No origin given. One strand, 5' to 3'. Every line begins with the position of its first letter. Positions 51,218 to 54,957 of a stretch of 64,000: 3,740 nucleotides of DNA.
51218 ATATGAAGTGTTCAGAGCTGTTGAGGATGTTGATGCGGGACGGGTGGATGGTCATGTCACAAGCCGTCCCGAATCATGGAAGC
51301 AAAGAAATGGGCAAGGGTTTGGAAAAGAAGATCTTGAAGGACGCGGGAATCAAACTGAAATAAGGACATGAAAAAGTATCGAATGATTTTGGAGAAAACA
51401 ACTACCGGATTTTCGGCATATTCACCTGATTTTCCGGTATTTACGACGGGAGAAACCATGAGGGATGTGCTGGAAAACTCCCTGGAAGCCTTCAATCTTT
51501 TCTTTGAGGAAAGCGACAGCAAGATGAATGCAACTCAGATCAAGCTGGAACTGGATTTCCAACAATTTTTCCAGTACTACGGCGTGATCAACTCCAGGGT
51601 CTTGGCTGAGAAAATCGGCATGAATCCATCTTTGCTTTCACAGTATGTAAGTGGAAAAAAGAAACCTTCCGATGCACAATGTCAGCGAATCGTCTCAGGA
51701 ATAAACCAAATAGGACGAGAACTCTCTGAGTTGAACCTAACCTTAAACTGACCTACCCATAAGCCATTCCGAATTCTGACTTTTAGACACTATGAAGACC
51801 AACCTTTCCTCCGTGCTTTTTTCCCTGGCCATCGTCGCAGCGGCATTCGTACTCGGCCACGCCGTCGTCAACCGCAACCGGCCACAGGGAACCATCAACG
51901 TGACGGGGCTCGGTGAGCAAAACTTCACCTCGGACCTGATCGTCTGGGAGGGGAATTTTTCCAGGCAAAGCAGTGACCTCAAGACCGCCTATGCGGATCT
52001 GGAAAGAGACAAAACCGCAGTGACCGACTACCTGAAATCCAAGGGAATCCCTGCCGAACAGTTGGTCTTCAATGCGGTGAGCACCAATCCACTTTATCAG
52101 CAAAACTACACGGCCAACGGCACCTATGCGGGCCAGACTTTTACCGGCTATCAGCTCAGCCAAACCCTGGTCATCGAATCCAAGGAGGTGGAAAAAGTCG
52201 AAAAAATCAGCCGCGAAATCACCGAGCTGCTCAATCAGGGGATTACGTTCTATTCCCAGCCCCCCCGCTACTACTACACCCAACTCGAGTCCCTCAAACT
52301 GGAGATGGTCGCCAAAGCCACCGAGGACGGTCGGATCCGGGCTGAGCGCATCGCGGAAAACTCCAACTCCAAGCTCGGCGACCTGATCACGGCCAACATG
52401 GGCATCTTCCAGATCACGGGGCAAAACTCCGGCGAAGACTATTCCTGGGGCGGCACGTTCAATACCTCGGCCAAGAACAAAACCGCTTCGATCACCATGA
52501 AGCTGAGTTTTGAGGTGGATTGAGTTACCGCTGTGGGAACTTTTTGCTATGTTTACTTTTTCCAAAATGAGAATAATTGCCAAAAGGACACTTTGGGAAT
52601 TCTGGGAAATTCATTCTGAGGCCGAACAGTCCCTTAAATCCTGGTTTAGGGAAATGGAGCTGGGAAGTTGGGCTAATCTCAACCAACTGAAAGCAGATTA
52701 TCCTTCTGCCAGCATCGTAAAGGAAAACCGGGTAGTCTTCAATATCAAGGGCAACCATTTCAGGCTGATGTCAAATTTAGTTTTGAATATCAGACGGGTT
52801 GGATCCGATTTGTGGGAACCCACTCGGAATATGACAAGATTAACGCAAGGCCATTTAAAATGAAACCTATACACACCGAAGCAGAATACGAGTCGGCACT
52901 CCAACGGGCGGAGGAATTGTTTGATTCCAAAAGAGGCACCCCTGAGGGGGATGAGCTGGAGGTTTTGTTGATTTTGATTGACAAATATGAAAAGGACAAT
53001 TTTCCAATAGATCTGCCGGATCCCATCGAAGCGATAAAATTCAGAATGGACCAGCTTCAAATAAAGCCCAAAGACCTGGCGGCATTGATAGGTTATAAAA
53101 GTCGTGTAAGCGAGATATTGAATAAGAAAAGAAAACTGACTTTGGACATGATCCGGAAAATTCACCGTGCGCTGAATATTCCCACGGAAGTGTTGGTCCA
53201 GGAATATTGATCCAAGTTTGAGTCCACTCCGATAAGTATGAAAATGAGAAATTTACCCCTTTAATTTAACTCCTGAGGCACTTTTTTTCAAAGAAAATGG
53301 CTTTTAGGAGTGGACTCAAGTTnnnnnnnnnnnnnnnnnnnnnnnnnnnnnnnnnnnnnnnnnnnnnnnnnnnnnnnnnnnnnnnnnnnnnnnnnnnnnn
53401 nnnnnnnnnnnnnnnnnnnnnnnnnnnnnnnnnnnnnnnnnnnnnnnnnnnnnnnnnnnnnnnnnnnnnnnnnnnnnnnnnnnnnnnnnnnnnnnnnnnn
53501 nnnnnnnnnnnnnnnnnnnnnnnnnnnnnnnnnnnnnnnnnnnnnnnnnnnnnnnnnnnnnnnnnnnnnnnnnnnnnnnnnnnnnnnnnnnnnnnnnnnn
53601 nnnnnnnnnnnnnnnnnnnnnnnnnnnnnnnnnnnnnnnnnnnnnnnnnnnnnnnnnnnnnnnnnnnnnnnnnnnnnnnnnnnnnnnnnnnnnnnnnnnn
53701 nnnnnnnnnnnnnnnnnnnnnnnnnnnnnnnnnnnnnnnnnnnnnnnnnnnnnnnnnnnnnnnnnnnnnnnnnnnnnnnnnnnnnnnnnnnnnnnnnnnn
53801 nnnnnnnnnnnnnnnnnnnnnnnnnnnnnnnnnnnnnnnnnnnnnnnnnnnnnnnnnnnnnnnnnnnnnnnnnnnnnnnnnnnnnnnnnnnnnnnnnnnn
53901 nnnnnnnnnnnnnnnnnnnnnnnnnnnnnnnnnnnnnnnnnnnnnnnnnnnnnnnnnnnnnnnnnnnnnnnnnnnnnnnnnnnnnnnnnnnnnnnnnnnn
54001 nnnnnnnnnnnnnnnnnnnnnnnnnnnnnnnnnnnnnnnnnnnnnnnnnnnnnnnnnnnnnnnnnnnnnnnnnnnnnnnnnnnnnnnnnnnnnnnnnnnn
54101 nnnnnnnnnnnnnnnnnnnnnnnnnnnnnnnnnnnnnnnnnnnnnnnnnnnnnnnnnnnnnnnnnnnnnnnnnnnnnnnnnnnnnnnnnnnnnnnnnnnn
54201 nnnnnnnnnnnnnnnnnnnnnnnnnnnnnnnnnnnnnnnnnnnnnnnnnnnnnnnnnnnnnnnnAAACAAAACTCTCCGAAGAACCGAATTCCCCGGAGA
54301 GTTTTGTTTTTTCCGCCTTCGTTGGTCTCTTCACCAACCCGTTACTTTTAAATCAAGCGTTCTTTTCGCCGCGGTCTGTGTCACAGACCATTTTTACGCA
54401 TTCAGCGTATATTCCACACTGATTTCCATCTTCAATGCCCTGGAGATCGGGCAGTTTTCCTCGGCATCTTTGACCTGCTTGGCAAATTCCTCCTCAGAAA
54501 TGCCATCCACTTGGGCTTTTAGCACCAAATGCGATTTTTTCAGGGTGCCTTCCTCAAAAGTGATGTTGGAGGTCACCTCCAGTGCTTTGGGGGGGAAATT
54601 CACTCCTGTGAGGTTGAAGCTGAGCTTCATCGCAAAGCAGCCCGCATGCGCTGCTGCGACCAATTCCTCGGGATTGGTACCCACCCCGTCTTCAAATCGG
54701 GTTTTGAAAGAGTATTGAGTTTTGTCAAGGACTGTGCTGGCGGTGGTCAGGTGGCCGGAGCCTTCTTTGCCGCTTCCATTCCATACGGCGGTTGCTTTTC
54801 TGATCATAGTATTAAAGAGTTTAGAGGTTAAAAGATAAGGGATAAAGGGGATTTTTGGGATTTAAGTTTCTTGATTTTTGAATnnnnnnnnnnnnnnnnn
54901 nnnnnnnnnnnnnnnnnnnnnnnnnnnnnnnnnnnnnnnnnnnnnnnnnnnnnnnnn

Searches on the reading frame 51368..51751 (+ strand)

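Call 62: search_protein_families(library=pfam, proteins=[window:51368-51751:+], max_evalue=0.0001)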
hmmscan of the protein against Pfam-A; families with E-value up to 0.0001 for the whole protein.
window:51368-51751:+ (127 aa): 1 family
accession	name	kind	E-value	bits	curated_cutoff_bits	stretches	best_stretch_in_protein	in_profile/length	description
PF01381.28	HTH_3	-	4.1e-05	24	23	1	79-110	15-46/55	Helix-turn-helix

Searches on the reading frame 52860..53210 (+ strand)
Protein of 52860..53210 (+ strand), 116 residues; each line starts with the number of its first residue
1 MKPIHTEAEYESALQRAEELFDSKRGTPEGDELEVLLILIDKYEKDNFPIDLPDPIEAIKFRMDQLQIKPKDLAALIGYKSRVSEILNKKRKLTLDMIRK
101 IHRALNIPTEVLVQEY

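Call 62: search_protein_families(library=pfam, proteins=[window:52860-53210:+], max_evalue=0.0001)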
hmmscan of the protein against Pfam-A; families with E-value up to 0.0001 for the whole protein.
window:52860-53210:+ (116 aa): 1 family
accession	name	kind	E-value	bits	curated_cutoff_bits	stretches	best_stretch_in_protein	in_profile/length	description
PF01381.28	HTH_3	-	2.3e-07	31.2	23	1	62-112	4-55/55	Helix-turn-helix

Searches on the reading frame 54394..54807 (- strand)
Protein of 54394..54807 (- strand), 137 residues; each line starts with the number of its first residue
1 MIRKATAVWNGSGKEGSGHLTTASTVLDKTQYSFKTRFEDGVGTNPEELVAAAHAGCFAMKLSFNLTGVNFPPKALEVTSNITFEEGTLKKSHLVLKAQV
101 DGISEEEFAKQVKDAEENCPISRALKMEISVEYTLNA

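Call 62: search_protein_families(library=pfam, proteins=[window:54394-54807:-], max_evalue=0.0001)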
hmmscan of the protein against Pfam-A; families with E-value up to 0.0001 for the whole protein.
window:54394-54807:- (137 aa): 1 family
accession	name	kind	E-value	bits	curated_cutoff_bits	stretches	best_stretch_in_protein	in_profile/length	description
PF02566.24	OsmC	-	3.9e-16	59.7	27.5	1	41-133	3-99/100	OsmC-like protein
